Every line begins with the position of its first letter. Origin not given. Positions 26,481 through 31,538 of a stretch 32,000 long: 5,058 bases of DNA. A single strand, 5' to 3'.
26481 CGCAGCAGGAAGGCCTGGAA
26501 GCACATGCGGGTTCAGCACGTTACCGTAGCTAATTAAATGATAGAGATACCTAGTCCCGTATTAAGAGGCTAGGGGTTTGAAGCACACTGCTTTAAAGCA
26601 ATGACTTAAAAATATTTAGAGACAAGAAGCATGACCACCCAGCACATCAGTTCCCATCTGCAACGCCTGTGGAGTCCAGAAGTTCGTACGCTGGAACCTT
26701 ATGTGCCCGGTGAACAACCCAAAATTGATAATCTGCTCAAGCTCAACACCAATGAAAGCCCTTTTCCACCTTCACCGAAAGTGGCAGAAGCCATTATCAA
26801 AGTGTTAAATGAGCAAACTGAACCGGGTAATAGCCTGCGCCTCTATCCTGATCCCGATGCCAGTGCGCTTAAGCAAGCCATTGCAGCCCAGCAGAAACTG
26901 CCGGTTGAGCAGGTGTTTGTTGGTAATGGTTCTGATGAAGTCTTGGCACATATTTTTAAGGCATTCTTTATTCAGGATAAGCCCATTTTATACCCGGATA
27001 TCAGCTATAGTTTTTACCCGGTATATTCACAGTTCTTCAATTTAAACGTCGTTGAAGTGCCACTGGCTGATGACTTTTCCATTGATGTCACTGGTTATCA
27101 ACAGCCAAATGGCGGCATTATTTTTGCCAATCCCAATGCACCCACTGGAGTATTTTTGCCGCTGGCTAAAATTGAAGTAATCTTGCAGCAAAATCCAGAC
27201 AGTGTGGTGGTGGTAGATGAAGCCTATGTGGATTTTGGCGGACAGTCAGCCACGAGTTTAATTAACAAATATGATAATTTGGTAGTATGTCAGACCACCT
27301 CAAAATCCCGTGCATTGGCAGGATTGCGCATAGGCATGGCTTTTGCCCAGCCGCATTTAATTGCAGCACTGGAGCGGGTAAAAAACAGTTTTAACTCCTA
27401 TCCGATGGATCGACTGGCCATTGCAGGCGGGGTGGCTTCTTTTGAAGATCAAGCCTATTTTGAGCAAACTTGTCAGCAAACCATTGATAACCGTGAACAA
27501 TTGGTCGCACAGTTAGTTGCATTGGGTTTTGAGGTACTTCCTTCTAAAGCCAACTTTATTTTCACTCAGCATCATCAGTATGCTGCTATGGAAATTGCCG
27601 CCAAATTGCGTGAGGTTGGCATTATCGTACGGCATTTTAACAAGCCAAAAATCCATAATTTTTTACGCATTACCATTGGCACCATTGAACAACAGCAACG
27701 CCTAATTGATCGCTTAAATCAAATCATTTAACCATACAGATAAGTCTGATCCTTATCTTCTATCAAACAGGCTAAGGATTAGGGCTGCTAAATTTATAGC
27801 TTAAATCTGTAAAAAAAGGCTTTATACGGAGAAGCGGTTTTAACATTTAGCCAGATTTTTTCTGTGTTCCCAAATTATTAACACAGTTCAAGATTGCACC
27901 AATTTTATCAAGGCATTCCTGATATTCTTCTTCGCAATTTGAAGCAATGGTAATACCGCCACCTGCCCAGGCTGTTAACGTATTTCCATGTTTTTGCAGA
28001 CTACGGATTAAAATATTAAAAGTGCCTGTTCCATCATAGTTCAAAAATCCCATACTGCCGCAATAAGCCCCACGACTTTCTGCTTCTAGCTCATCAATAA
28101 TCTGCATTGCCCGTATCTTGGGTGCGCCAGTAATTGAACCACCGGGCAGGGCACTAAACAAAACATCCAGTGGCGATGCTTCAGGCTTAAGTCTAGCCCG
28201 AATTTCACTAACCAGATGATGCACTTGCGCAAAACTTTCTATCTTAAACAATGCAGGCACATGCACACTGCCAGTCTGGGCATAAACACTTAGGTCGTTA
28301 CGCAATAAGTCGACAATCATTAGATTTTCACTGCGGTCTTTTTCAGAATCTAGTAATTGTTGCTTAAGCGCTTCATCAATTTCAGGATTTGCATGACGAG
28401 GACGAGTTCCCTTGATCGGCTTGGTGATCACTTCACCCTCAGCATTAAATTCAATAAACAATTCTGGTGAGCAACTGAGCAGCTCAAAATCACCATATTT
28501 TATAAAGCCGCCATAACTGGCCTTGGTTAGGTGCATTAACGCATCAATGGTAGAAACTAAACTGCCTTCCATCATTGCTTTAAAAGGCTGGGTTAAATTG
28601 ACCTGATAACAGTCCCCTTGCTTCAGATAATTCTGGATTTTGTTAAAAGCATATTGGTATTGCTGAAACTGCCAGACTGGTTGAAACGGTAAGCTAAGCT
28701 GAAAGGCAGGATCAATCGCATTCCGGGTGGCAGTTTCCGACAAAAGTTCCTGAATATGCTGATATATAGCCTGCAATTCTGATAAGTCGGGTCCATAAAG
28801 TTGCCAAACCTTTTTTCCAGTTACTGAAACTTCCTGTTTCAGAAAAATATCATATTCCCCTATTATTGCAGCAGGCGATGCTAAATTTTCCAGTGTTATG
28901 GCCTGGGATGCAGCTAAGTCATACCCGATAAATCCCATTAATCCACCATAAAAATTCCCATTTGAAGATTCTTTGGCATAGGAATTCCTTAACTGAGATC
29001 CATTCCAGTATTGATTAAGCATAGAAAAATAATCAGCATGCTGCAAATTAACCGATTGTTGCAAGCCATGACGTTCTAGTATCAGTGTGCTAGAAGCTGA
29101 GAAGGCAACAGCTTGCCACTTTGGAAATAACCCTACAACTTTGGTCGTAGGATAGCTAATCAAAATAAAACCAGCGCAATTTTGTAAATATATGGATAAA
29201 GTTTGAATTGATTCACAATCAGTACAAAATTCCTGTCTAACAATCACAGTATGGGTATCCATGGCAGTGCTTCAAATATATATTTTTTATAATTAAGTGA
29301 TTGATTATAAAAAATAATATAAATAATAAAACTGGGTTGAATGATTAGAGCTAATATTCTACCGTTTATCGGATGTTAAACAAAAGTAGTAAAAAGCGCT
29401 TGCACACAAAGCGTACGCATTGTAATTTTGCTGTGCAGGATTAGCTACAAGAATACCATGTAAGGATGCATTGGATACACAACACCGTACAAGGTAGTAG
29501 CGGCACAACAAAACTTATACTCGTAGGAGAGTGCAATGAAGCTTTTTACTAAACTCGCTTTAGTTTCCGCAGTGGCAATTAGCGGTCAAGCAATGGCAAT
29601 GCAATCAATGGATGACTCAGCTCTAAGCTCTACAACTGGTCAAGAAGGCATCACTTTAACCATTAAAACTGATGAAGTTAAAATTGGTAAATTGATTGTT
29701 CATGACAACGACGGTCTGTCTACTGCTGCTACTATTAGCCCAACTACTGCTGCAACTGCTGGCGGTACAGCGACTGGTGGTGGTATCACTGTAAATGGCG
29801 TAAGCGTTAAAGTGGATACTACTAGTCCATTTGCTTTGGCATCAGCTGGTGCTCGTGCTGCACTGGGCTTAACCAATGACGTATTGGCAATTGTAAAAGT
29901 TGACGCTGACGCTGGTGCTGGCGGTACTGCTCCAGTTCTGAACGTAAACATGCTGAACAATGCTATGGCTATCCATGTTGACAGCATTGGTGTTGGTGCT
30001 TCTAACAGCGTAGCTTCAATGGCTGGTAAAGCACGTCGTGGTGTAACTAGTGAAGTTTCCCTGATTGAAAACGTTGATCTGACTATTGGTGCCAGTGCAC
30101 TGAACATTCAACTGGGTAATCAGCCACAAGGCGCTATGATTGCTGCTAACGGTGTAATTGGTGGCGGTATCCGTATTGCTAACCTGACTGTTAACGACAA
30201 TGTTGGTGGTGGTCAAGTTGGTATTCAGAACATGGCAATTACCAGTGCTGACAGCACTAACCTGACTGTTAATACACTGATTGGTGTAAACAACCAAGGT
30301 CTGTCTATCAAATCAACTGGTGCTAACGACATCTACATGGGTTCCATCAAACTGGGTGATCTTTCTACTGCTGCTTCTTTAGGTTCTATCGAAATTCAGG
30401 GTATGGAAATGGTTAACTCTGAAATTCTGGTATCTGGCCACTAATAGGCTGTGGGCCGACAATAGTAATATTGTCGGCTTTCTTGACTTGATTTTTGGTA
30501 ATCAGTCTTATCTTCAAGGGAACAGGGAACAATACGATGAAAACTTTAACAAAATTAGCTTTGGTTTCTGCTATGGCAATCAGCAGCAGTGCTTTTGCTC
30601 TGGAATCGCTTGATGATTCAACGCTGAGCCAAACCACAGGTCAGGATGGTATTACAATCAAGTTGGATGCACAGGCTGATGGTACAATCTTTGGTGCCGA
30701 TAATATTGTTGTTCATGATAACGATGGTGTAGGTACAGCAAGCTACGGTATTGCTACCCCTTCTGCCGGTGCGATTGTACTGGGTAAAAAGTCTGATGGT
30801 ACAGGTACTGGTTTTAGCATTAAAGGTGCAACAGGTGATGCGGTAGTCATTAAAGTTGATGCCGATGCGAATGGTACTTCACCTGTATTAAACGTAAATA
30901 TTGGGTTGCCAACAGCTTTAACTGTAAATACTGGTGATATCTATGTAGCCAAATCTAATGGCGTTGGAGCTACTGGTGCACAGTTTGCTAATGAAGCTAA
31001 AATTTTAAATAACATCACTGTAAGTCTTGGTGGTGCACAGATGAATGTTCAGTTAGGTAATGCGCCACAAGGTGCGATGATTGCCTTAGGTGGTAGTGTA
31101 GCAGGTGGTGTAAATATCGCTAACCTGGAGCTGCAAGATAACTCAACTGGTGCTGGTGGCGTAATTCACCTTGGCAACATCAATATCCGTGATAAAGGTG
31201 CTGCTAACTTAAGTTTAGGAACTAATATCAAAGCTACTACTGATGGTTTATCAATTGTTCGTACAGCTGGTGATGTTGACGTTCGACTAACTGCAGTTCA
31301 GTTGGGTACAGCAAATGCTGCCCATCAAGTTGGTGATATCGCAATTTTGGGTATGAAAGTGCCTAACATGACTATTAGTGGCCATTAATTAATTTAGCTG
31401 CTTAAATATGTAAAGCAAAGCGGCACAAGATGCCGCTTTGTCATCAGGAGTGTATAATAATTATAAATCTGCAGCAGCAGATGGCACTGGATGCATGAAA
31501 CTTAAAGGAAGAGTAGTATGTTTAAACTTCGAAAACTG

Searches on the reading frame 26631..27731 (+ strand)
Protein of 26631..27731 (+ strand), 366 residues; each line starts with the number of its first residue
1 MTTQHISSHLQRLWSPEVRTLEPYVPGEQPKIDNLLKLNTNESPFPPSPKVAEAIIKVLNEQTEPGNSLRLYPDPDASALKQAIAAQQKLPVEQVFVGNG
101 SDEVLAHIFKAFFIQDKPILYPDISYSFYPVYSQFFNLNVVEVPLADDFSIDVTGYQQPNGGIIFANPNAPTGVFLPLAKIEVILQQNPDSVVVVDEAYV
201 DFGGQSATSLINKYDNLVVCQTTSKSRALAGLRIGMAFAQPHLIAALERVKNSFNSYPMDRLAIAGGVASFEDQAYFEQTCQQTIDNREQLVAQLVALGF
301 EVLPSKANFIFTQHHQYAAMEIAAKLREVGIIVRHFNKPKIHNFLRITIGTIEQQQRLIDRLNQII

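Call 116: search_protein_families(library=pfam, proteins=[window:26631-27731:+], max_evalue=0.00001)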
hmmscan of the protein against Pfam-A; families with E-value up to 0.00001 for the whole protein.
window:26631-27731:+ (366 aa): 1 family
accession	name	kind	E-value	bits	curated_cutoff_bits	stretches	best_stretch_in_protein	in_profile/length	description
PF00155.27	Aminotran_1_2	-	2e-60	205.4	19.7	1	34-362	2-361/361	Aminotransferase class I and II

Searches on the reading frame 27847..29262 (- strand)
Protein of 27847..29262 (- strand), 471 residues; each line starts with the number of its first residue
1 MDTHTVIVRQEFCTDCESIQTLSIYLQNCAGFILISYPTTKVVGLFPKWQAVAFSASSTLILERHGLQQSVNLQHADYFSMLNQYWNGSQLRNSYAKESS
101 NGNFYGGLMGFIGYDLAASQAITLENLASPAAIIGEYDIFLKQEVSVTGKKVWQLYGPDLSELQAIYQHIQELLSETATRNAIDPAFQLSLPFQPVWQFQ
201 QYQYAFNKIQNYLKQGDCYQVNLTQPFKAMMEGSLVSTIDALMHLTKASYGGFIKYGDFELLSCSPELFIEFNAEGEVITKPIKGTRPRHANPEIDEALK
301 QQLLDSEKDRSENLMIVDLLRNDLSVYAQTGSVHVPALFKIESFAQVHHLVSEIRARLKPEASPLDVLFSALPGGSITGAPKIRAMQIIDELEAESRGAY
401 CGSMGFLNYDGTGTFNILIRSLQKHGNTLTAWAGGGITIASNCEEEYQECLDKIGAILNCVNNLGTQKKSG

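Call 116: search_protein_families(library=pfam, proteins=[window:27847-29262:-], max_evalue=0.00001)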
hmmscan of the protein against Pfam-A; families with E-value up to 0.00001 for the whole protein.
window:27847-29262:- (471 aa): 1 family
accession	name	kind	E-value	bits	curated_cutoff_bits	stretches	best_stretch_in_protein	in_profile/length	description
PF00425.24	Chorismate_bind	-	9e-87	291.3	27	1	199-453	2-257/257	chorismate binding enzyme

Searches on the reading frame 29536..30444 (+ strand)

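Call 116: search_protein_families(library=pfam, proteins=[window:29536-30444:+], max_evalue=0.00001)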
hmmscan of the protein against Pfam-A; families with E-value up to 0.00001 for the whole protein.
window:29536-30444:+ (302 aa): 1 family
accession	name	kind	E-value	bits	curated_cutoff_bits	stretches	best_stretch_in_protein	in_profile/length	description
PF19657.4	DUF6160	-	1.6e-11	44.8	27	1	1-95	1-94/96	Family of unknown function (DUF6160)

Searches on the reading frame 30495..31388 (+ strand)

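Call 116: search_protein_families(library=pfam, proteins=[window:30495-31388:+], max_evalue=0.00001)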
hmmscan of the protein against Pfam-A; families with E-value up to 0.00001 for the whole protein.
window:30495-31388:+ (297 aa): 1 family
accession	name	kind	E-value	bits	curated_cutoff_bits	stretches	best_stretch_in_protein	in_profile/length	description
PF19657.4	DUF6160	-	1.6e-11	44.7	27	1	15-62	1-50/96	Family of unknown function (DUF6160)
